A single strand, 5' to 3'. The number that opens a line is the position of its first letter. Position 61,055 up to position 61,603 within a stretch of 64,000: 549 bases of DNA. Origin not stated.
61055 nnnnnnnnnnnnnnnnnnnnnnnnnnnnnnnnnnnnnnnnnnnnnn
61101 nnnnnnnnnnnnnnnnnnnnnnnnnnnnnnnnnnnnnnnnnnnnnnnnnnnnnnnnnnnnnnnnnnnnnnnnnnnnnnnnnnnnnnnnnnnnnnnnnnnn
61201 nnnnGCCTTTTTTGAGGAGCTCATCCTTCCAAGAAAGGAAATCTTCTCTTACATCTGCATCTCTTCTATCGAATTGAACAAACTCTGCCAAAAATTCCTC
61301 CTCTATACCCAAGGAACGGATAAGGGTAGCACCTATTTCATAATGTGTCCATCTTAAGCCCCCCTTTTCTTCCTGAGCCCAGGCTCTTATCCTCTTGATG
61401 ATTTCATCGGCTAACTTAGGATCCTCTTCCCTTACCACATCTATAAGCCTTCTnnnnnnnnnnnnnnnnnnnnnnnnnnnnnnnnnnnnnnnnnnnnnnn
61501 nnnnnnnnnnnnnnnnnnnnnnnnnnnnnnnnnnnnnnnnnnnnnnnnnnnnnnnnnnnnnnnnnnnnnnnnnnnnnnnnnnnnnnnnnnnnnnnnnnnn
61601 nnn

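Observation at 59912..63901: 1329-aa all-helical protein made of novel ~100-aa modules with an 'LG[IL]xxEF...EL' motif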

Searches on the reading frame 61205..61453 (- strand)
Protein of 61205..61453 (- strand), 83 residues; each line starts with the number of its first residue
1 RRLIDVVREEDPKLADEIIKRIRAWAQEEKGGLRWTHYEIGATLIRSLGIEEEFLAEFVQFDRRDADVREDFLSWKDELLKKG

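Call 25: search_solved_structures(query=A1, max_evalue=10)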
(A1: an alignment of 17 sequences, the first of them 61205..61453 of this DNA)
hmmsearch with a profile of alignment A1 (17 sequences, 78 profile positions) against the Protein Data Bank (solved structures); distinct sequences matched with E-value up to 10: 17.
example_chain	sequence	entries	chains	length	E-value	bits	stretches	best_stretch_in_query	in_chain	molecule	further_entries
9evs_H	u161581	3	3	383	0.19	15.3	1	6-57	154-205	uS9m | 30S ribosomal protein S9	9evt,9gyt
8aa9_A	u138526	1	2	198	0.22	15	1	2-47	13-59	Replication factor A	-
4l9t_A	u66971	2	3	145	0.27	14.8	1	5-29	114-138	MepR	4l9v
4ld5_A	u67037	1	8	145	0.28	14.7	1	5-29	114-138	MepR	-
8pxd_A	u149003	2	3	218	0.41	14.2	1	3-30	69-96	Disulfide bond oxidoreductase/isomerase - Dsb | Disulfide bond oxidoreductase/isomerase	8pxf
8aaj_A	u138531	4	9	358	0.44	14.1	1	2-47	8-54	Replication factor A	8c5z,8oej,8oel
4l9n_A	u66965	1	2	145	0.44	14.1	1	5-29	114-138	MepR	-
3eco_A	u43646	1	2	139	0.55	13.8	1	5-28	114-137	MepR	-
5fb2_A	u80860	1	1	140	0.55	13.8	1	5-28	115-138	MarR family regulatory protein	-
4l9j_A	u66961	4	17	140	0.56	13.8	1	5-28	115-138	MepR | MarR family regulatory protein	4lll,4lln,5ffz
2hoe_A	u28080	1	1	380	0.58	13.7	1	17-60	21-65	N-acetylglucosamine kinase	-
5ffx_A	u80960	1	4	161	0.78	13.3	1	5-28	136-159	MarR family regulatory protein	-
5f6f_A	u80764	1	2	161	0.79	13.3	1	5-28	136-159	MarR family regulatory protein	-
4yy5_A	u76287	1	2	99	1.3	12.6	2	4-43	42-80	dTor_3x33L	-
4yy2_A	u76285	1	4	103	1.4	12.4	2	4-43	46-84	dTor_3x33L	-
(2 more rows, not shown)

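Call 29: search_protein_representatives(alignment_id=A1)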
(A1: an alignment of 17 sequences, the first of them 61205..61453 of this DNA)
Query: 17 sequences, 78 profile positions. Proteins with E-value up to 0.001 (for the whole library): 28; up to 1e-10: 10; up to 1e-30: 6. The best 28 are listed.
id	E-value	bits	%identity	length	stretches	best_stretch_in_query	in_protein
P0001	3.9e-252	831.4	-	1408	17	1-77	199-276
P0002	5.0e-69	244.7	-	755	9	7-76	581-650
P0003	4.1e-64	228.9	-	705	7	2-76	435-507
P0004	7.7e-62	221.6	-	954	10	2-77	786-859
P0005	6.4e-39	148.2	-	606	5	3-77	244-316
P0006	6.5e-32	125.8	-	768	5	3-68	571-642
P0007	5.1e-14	68.4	-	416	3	7-77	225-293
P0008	7.3e-13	64.7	-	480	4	3-60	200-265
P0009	7.8e-13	64.6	-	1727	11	11-65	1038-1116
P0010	5.6e-11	58.7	-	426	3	7-58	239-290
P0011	2.8e-09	53.2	-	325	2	3-78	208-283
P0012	6.8e-09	52.0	-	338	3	3-75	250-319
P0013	1.0e-08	51.4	-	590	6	11-65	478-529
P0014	2.9e-08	49.9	-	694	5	18-77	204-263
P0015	3.8e-08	49.6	-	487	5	25-58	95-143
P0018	3.8e-07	46.4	-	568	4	4-74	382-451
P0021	3.9e-05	39.9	-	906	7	2-72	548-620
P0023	1.6e-04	38.0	-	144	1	2-74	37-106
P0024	2.4e-04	37.4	-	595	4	1-58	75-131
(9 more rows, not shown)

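Call 33: search_protein_families(library=pfam, proteins=[P0002, P0003, P0004, P0005, P0006, P0013, P0014, P0018, P0021, P0024], max_evalue=0.1)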
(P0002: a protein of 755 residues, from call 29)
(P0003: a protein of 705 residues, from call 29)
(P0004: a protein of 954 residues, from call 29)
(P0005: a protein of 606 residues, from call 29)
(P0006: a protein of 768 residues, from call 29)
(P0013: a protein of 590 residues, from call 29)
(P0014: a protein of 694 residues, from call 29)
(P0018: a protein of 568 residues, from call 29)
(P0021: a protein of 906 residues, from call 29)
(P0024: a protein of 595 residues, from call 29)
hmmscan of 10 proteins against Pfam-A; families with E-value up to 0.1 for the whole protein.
P0002 (755 aa): 13 families
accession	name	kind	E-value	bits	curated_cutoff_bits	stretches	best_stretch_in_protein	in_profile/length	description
PF13646.12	HEAT_2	-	1.8e-19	70.2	27.7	2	21-73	6-58/88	HEAT repeats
PF02985.28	HEAT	-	2.3e-10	40.2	23.5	0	47-72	1-26/31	HEAT repeat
PF17849.7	OB_Dis3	-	0.00052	20.5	22.8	0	517-558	35-76/77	Dis3-like cold-shock domain 2 (CSD2)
PF21769.2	vRNAP_dom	-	0.00066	20.5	27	0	409-447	54-94/145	Virion DNA-directed RNA polymerase domain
PF05635.17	23S_rRNA_IVP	-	0.0015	19.2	33.8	0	421-447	15-41/106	23S rRNA-intervening sequence protein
PF09986.15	DUF2225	-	0.0026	17.9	21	0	500-536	59-95/214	Uncharacterized protein conserved in bacteria (DUF2225)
PF00790.25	VHS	-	0.0073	16.6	29.8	0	132-173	84-126/141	VHS domain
PF13513.12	HEAT_EZ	-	0.018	16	27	0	30-72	3-54/55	HEAT-like repeat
PF24237.1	INO80E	-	0.02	15.6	27.8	0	576-596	1-21/48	INO80 complex subunit E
PF22655.1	SpoU_sub_bind_like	-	0.032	15.1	27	0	432-474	47-89/90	SpoU L30e-like domain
PF21402.2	NLRX1_C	-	0.05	13.8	27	0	484-507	38-61/62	NLR family member X1, C-terminal domain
PF17406.7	Nrap_D5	-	0.076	13.3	27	0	403-455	75-120/162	Nrap protein PAP/OAS1-like domain 5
PF20710.2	DUF6824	-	0.097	13.6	27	0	420-448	24-52/84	Domain of unknown function (DUF6824)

P0003 (705 aa): 6 families
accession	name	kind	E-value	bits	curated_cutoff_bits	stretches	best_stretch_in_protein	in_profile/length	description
PF13646.12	HEAT_2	-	1.4e-07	32.1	27.7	1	608-668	2-61/88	HEAT repeats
PF02985.28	HEAT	-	2e-07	31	23.5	0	641-667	3-29/31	HEAT repeat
PF11860.13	Muramidase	-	0.0011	19.8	22.3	0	273-304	101-132/175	N-acetylmuramidase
PF16067.10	DUF4809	-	0.0057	17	27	0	238-266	44-72/130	Domain of unknown function (DUF4809)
PF24769.1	At2g29880_C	-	0.031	15.1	26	0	308-328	12-32/47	At2g29880 C-terminal domain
PF15300.11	INT_SG_DDX_CT_C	-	0.039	14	27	0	125-150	26-51/63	INTS6/SAGE1/DDX26B/CT45 C-terminus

P0004 (954 aa): 7 families
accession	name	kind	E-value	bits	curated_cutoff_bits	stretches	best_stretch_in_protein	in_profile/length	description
PF13646.12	HEAT_2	-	2.1e-13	50.8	27.7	2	564-626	11-69/88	HEAT repeats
PF02985.28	HEAT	-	3.5e-09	36.5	23.5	0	392-414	6-28/31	HEAT repeat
PF13513.12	HEAT_EZ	-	4.5e-05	24.3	27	0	583-611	26-54/55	HEAT-like repeat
PF12758.12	DUF3813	-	0.00037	21.2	25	0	452-474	33-55/62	Protein of unknown function (DUF3813)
PF05823.17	Gp-FAR-1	-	0.0015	19.4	29.2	0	786-811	10-34/149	Nematode fatty acid retinoid binding protein (Gp-FAR-1)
PF21402.2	NLRX1_C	-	0.021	15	27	0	838-872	28-61/62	NLR family member X1, C-terminal domain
PF21859.2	Replitron_HUH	-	0.04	14.7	28.5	0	780-821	41-82/128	Replitron, HUH endonuclease domain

P0005 (606 aa): 7 families
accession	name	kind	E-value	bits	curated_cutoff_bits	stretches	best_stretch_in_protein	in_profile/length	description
PF13646.12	HEAT_2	-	6.7e-12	46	27.7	2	431-486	5-60/88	HEAT repeats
PF02985.28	HEAT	-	5.1e-06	26.7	23.5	0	263-285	5-27/31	HEAT repeat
PF18014.7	Acetyltransf_18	-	0.0012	18.9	22.7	1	259-299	70-111/124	Acetyltransferase (GNAT) domain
PF13513.12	HEAT_EZ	-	0.0061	17.5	27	0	454-484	25-55/55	HEAT-like repeat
PF11212.13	DUF2999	-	0.0087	16.8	25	0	277-312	31-66/82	Protein of unknown function (DUF2999)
PF14841.11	FliG_M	-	0.015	15.9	25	0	393-436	28-71/76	FliG middle domain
PF22999.2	LTN1_E3_ligase_6th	-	0.039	13.9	27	0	455-520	4-68/221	LTN1 family HEAT repeat region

P0006 (768 aa): 6 families
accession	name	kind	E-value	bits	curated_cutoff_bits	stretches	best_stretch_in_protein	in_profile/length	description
PF02985.28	HEAT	-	2e-05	24.8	23.5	0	702-726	1-25/31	HEAT repeat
PF13646.12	HEAT_2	-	3.3e-05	24.5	27.7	1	676-723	6-53/88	HEAT repeats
PF24769.1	At2g29880_C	-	0.011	16.5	26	0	432-454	17-39/47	At2g29880 C-terminal domain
PF07261.16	DnaB_2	-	0.031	14.4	22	0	686-731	17-62/74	Replication initiation and membrane attachment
PF12348.14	CLASP_N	-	0.042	13.8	27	0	698-734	173-209/227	CLASP N terminal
PF24987.1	HEAT_EF3_N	-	0.055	13.9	32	0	701-734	65-98/169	EF3 N-terminal HEAT repeat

P0013 (590 aa): 4 families
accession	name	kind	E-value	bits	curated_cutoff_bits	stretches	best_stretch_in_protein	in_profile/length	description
PF14287.11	DUF4368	-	0.0076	16.9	25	1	476-504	27-55/67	Domain of unknown function (DUF4368)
PF18908.5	DUF5663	-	0.057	14.4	23.7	1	40-108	13-78/84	Protein of unknown function (DUF5663)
PF20798.2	NleE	-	0.071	13.1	27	0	187-250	124-186/199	Cysteine methyltransferase effector NleE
PF02985.28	HEAT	-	0.078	13.7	23.5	0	489-511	5-27/31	HEAT repeat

P0014 (694 aa): 4 families
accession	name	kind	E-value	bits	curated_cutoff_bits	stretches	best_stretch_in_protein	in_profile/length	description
PF08711.16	Med26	-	0.00068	19.9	20.6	1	530-549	28-48/52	TFIIS helical bundle-like domain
PF02985.28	HEAT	-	0.0034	18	23.5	0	427-444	11-28/31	HEAT repeat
PF13646.12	HEAT_2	-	0.0037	18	27.7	0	362-406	17-61/88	HEAT repeats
PF16186.11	Arm_3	-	0.023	14.7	28.8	0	530-553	19-42/53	Atypical Arm repeat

P0018 (568 aa): 14 families
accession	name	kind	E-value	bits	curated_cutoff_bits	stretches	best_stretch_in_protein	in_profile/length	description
PF13646.12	HEAT_2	-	1.1e-15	58.1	27.7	2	403-457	7-63/88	HEAT repeats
PF02985.28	HEAT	-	1.1e-10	41.1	23.5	0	429-452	4-27/31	HEAT repeat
PF13513.12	HEAT_EZ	-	1.7e-05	25.7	27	0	426-452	29-55/55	HEAT-like repeat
PF23271.1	HEAT_GCN1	-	0.00011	22.5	27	0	348-374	40-66/190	Stalled ribosome sensor GCN1-like, HEAT repeats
PF16201.10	NopRA1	-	0.00055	20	29.6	1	100-137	10-47/199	Nucleolar pre-ribosomal-associated protein 1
PF05866.16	RusA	-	0.0042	18.1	22.8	0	16-82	19-89/124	Endodeoxyribonuclease RusA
PF15005.11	IZUMO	-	0.0088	17.1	25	0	382-471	7-94/143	Izumo sperm-egg fusion, Ig domain-associated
PF22950.1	DUF7026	-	0.01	15.9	28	0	501-515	6-20/50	Domain of unknown function (DUF7026)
PF13188.13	PAS_8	-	0.027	14.8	21.8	0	208-240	11-40/65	PAS domain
PF07285.16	DUF1444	-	0.03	14.3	23.8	0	396-458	15-77/264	Protein of unknown function (DUF1444)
PF00514.29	Arm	-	0.034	14.6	20.6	0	428-452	15-39/41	Armadillo/beta-catenin-like repeat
PF21274.3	Rng_hyd_C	-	0.066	13.9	27.5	0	205-253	24-76/107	Aromatic-ring hydroxylase, C-terminal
PF24583.1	DUF7610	-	0.071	13.8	27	0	139-180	24-66/79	Domain of unknown function (DUF7610)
PF16145.10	DUF4853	-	0.1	13.1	34.8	0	348-392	52-96/135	Domain of unknown function (DUF4853)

P0021 (906 aa): 7 families
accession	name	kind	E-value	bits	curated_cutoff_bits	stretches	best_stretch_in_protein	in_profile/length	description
PF19808.4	DUF6291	-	0.00012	22.6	27.2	0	546-579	5-38/79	Family of unknown function (DUF6291)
PF13646.12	HEAT_2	-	0.00061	20.5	27.7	1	353-388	26-61/88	HEAT repeats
PF10743.14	Phage_Cox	-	0.0037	17.5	27.5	0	508-559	24-76/87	Regulatory phage protein cox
PF22564.2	HAAS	-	0.015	16.1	27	0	555-581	12-38/55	HAAS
PF24359.1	DUF7515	-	0.016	15.9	27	0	95-141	10-56/85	Domain of unknown function (DUF7515)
PF01290.25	Thymosin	-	0.044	14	24.8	0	823-847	16-38/39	Thymosin beta-4 family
PF09010.15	AsiA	-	0.056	14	25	0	540-570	45-75/85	Anti-Sigma Factor A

P0024 (595 aa): 5 families
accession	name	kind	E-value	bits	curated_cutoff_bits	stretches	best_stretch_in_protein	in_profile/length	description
PF14559.12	TPR_19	-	3.6e-06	27.6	25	0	373-398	33-58/68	Tetratricopeptide repeat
PF25170.1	TPR_WDR35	-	0.0096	16.3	27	0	365-395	17-47/68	WD repeat-containing protein 35, TPR repeats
PF03959.19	FSH1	-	0.011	15.9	21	0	241-277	10-47/211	Serine hydrolase (FSH1)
PF03948.19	Ribosomal_L9_C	-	0.017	16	23.2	0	341-374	22-56/86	Ribosomal protein L9, C-terminal domain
PF06304.16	DUF1048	-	0.019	15.8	29.6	0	131-186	14-73/102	Protein of unknown function (DUF1048)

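Call 38: find_homologous_proteins(query=A2, max_evalue=0.00001)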
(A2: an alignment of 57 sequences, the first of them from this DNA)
Query A2 (57 sequences) (83 aa, profile of the alignment): 1 proteins with E <= 0.00001 among 1498 candidates.
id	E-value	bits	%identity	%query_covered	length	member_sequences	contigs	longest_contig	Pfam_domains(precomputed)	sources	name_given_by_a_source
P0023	2.0e-13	68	67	11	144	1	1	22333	PF13646.13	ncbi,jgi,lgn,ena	-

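Call 48: find_homologous_proteins(query=A3, max_evalue=0.00001)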
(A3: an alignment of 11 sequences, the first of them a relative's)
Query A3 (11 sequences) (705 aa, profile of the alignment): 11 proteins with E <= 0.00001 among 8000 candidates.
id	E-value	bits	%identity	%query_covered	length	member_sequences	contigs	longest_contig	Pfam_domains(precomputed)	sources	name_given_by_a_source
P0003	1.2e-276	937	100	100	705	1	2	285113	PF26715.1,PF02985.29,PF13646.13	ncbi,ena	-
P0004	1.8e-270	917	39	88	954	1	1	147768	PF02985.29,PF13646.13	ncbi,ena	-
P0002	2.9e-246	837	44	79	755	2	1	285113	PF02985.29,PF13646.13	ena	-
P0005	5.8e-181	621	35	67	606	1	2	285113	PF11212.15,PF02985.29,PF13646.13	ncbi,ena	-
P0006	9.0e-180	617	38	55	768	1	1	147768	PF02985.29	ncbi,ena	-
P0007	3.9e-138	480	48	49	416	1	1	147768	-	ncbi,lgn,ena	-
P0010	5.5e-133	463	45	45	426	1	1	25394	-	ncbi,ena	-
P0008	1.6e-130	455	41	55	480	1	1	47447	-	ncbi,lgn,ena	-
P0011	1.2e-117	412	59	36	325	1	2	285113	-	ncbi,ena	-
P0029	3.1e-101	358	52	41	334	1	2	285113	-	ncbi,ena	-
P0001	6.1e-60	222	27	44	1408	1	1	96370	-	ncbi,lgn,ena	-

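Call 49: find_encoding_contigs(protein=P0004, flank=10000, max_places=2)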
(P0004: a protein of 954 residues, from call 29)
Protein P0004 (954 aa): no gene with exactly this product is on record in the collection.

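Call 50: find_encoding_contigs(protein=P0008, flank=10000, max_places=2)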
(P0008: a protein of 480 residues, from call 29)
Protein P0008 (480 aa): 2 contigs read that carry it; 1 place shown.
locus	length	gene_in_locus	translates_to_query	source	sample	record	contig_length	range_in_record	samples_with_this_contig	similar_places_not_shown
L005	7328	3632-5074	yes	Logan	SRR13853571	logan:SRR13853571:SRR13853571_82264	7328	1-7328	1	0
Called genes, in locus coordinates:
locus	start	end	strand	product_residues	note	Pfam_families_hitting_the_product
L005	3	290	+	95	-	?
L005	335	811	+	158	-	PF09183:DUF1947 (weak), PF01472:PUA, PF26292:PUA_elF2D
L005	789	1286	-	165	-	PF02834:LigT_PEase, PF13563:2_5_RNA_ligase2 (weak)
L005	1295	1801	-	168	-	PF07719:TPR_2 (faint)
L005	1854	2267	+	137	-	PF01951:Archease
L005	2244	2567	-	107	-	-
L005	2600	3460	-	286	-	-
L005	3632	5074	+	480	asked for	-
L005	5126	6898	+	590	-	-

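Call 51: find_encoding_contigs(protein=P0010, flank=10000, max_places=2)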
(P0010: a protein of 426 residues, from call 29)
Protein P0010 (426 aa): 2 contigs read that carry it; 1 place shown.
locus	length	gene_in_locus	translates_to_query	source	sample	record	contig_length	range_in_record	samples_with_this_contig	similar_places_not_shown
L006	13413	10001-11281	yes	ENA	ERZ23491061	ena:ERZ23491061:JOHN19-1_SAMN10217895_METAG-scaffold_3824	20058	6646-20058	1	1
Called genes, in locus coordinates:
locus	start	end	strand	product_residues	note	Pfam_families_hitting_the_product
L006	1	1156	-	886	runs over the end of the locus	PF00133:tRNA-synt_1, PF09334:tRNA-synt_1g, PF13603:tRNA-synt_1_2, PF00133:tRNA-synt_1, PF01406:tRNA-synt_1e, PF09334:tRNA-synt_1g, PF08264:Anticodon_1 (weak)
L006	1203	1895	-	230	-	-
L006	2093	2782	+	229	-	-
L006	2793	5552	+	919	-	PF00004:AAA (faint), PF13173:AAA_14 (faint), PF13401:AAA_22 (faint), PF20720:nSTAND3 (faint), PF24883:NPHP3_N (faint)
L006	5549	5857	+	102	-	-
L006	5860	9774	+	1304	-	-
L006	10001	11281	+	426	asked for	-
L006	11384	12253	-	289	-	PF02775:TPP_enzyme_C, PF12367:PFO_beta_C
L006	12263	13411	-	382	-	?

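Call 65: search_protein_families(library=pfam, proteins=[L006:2093-2782:+, L006:2793-5552:+, L006:5549-5857:+, L006:5860-9774:+, L006:1203-1895:-], max_evalue=0.01)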
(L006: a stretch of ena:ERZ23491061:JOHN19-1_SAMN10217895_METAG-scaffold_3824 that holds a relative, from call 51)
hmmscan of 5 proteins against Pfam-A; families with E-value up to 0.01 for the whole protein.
L006:2093-2782:+ (229 aa): 0 families

L006:2793-5552:+ (919 aa): 10 families
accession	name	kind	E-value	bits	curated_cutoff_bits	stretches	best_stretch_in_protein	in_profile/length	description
PF00004.35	AAA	-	1e-09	39.4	21.2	1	82-139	2-47/131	ATPase family associated with various cellular activities (AAA)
PF13401.12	AAA_22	-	1.1e-06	29.4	27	0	79-131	6-59/130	AAA domain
PF13173.12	AAA_14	-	6.1e-06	26.7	27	0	78-130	2-58/129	AAA domain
PF24883.2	NPHP3_N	-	9.5e-06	26.3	24.8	0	76-145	20-72/164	Nephrocystin 3, N-terminal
PF20720.3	nSTAND3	-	1.4e-05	25.3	27.2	1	78-131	17-70/155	Novel STAND NTPase 3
PF13191.12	AAA_16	-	0.00017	22.6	32.6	0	73-99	19-45/167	AAA ATPase domain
PF00910.28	RNA_helicase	-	0.0022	18.9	21.5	0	81-106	1-26/105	RNA helicase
PF04851.21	ResIII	-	0.0024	18.2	22.5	1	79-152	24-95/164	Type III restriction enzyme, res subunit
PF05729.18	NACHT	-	0.0032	17.8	26.7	0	79-108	1-30/167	NACHT domain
PF07728.20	AAA_5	-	0.0095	16.4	22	0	81-98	2-19/139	AAA domain (dynein-related subfamily)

L006:5549-5857:+ (102 aa): 0 families

L006:5860-9774:+ (1304 aa): 0 families

L006:1203-1895:- (230 aa): 0 families

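Call 93: search_protein_families(library=padloc, proteins=[L006:2093-2782:+, L006:2793-5552:+, L006:5549-5857:+, L006:5860-9774:+, P0010, L006:1203-1895:-], max_evalue=0.01)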
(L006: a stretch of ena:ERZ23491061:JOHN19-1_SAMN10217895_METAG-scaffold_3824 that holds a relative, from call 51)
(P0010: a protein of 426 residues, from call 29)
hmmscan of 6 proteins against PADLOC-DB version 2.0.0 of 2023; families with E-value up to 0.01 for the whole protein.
L006:2093-2782:+ (229 aa): 0 families

L006:2793-5552:+ (919 aa): 5 families
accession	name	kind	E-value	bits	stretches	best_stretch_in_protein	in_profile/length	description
PDLC04232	IetA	-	0.00018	19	0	80-103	118-141/330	-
PDLC03920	MkoA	-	0.00036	16.9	1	80-105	633-658/1112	-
PDLC04140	mad8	-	0.00067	17.3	1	77-276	26-207/314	mads_8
PDLC03838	DolB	-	0.0013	16.1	1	46-134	136-215/375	-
PDLC02196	IetA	-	0.0017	15.8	0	78-101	122-145/374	-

L006:5549-5857:+ (102 aa): 0 families

L006:5860-9774:+ (1304 aa): 0 families

P0010 (426 aa): 0 families

L006:1203-1895:- (230 aa): 0 families

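Call 94: search_solved_structures(query=L006:2793-5552:+, max_evalue=0.01)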
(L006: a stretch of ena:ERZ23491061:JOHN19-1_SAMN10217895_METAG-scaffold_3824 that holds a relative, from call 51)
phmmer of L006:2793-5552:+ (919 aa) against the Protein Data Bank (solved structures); distinct sequences matched with E-value up to 0.01: 1.
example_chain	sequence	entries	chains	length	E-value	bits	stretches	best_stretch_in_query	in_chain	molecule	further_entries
3h4m_A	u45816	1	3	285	0.0081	17.6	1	76-245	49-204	Proteasome-activating nucleotidase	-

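Call 99: search_protein_families(library=pfam, alignment_id=A1, max_evalue=1)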
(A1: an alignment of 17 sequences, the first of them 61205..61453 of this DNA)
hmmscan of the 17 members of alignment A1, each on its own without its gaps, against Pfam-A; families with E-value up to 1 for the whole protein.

A. member 1, window:61205-61453:- (83 aa): 1 family
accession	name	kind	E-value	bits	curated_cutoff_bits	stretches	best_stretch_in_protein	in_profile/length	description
PF13565.12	HTH_32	-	0.097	13.7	33.7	1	12-44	27-56/73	Homeodomain-like domain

B. families by the number of members that match (of 17 scanned): 18 families
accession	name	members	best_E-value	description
PF08236.17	SRI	1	0.0037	SRI (Set2 Rpb1 interacting) domain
PF04665.18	Pox_A32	1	0.0076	Poxvirus A32 protein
PF08598.16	Sds3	1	0.011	Sds3-like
PF14069.11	SpoVIF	1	0.025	Stage VI sporulation protein F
PF21497.3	TcpC-like_C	1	0.028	Conjugal transfer protein-like, C-terminal domain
PF21960.2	RCF1-5-like_lid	1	0.031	RCF1/5-like, AAA+ ATPase lid domain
PF00790.25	VHS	1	0.032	VHS domain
PF10376.14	Mei5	1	0.063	Double-strand recombination repair protein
PF13233.12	Complex1_LYR_2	1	0.082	Complex1_LYR-like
PF08938.16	HBS1_N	1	0.092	HBS1 N-terminus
PF13565.12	HTH_32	1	0.097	Homeodomain-like domain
PF06412.16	TraD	1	0.1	Conjugal transfer protein TraD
PF18928.5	DUF5677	1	0.11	Family of unknown function (DUF5677)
PF11304.13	DUF3106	1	0.13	Protein of unknown function (DUF3106)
PF25757.1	TPR_DNAAF5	1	0.14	Dynein axonemal assembly factor 5-like, TPR repeats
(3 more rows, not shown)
